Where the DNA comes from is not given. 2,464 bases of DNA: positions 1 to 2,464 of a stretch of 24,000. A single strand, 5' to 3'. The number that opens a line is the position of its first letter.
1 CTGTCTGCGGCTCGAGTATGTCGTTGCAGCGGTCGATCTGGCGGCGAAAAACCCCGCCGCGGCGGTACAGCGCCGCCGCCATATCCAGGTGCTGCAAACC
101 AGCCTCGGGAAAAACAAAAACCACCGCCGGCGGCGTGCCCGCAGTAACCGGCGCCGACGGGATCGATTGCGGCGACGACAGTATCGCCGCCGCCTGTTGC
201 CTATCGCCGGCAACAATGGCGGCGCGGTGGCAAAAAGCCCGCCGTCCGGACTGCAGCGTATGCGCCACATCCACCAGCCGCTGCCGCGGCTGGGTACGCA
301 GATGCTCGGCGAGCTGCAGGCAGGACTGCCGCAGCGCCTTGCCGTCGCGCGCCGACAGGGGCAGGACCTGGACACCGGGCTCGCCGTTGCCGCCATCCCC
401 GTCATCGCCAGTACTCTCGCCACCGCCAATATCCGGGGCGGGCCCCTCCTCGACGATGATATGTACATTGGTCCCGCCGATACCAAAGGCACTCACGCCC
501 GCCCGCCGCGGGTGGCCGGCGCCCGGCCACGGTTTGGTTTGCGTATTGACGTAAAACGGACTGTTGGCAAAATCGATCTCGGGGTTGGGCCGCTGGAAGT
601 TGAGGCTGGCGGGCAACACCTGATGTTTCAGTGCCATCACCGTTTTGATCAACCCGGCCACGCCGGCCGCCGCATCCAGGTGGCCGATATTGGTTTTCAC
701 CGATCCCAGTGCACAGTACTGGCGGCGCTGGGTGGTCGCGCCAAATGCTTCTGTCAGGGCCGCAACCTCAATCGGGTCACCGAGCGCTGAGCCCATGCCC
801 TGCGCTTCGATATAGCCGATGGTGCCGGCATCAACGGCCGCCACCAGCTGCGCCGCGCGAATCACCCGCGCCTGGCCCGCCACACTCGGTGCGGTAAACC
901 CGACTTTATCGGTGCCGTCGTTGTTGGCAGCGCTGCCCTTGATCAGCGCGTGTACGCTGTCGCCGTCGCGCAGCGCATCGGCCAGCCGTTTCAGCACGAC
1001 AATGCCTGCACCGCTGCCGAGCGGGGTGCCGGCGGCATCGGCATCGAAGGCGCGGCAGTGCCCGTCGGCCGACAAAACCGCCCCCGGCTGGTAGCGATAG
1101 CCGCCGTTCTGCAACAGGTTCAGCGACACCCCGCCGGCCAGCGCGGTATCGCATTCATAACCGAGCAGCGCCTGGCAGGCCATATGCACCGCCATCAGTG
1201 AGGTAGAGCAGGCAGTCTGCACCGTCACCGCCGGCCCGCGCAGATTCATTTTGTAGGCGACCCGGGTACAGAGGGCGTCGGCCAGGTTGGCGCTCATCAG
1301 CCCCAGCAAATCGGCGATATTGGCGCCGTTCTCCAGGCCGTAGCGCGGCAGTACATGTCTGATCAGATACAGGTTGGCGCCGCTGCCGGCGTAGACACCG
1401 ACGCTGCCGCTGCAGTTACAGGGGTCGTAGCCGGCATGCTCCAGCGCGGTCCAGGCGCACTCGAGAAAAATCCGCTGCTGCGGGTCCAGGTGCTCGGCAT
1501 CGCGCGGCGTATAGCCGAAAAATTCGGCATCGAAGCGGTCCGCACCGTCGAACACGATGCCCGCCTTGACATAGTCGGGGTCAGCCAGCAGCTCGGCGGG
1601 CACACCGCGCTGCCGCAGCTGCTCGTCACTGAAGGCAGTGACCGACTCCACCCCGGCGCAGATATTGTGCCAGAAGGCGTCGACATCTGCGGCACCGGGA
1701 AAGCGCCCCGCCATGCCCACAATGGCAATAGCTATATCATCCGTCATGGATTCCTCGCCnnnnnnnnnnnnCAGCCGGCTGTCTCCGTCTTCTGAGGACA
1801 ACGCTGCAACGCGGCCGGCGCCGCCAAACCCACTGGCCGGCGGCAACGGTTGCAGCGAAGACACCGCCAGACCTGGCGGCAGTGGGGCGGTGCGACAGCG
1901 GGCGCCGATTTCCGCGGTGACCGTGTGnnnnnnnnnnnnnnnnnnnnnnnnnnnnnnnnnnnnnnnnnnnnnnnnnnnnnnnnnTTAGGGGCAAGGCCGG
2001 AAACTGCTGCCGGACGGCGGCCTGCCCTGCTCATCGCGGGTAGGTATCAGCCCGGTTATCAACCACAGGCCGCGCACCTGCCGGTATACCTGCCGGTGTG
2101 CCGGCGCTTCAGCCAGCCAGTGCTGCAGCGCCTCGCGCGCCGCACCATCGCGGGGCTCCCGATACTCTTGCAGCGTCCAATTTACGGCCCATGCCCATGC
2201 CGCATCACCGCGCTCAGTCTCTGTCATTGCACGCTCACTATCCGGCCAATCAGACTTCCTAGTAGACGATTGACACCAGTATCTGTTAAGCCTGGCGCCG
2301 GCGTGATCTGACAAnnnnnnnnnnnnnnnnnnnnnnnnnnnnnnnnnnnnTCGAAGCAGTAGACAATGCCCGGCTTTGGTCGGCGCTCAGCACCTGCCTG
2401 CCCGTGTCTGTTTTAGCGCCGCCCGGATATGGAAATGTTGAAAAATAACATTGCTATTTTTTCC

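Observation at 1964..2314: Mini-FecR copy B: paralogous module whose stop codon lies inside the -35 element of the PKS promoter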

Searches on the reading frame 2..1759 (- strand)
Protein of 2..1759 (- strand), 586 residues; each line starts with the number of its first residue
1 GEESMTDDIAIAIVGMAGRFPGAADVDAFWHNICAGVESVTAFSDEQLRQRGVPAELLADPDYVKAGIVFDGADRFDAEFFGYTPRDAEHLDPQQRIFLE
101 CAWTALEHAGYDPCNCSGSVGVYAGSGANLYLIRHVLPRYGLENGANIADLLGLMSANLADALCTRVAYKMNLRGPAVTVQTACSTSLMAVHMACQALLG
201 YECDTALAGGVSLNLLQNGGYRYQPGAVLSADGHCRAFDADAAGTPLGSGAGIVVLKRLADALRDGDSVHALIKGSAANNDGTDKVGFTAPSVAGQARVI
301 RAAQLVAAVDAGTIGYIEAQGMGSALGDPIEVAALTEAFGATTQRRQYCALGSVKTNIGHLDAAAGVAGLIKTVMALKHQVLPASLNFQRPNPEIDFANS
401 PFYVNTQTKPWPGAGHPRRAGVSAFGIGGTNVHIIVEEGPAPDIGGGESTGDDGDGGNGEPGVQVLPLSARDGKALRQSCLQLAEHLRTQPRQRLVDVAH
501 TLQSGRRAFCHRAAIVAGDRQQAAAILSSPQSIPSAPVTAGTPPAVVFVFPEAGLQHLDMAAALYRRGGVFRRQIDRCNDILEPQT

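Call 7: search_protein_families(library=pfam, proteins=[window:2-1759:-], max_evalue=0.01)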
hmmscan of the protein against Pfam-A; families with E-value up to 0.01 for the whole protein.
window:2-1759:- (586 aa): 6 families
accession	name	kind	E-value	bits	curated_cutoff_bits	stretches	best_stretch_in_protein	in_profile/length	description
PF00109.32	ketoacyl-synt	-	1.9e-71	241.1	20.8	1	10-262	3-252/252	Beta-ketoacyl synthase, N-terminal domain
PF02801.28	Ketoacyl-synt_C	-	2.1e-39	134.6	20.8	1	270-388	1-118/119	Beta-ketoacyl synthase, C-terminal domain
PF16197.11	KAsynt_C_assoc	-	3e-18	66.7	33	1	391-515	1-110/111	Ketoacyl-synthetase C-terminal extension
PF22621.2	CurL-like_PKS_C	-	3.3e-18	65.9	27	1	464-525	1-62/64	CurL-like, PKS C-terminal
PF22336.2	RhiE-like_linker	-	3.7e-14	52.9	27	1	468-528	2-61/67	RhiE-like, KS-MAT linker domain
PF00108.29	Thiolase_N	-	0.00058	19.8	26.4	1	170-211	69-112/260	Thiolase, N-terminal domain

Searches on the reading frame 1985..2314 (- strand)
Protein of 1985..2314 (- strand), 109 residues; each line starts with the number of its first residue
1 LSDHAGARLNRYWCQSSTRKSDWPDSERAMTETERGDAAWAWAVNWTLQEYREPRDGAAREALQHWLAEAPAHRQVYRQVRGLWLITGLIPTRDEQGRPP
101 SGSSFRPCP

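Call 7: search_protein_families(library=pfam, proteins=[window:1985-2314:-], max_evalue=0.01)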
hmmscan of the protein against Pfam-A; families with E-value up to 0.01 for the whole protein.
window:1985-2314:- (109 aa): 1 family
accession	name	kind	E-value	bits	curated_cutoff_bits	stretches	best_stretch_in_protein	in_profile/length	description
PF16220.10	DUF4880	-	0.0039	17.5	25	1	53-81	13-41/43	Domain of unknown function (DUF4880)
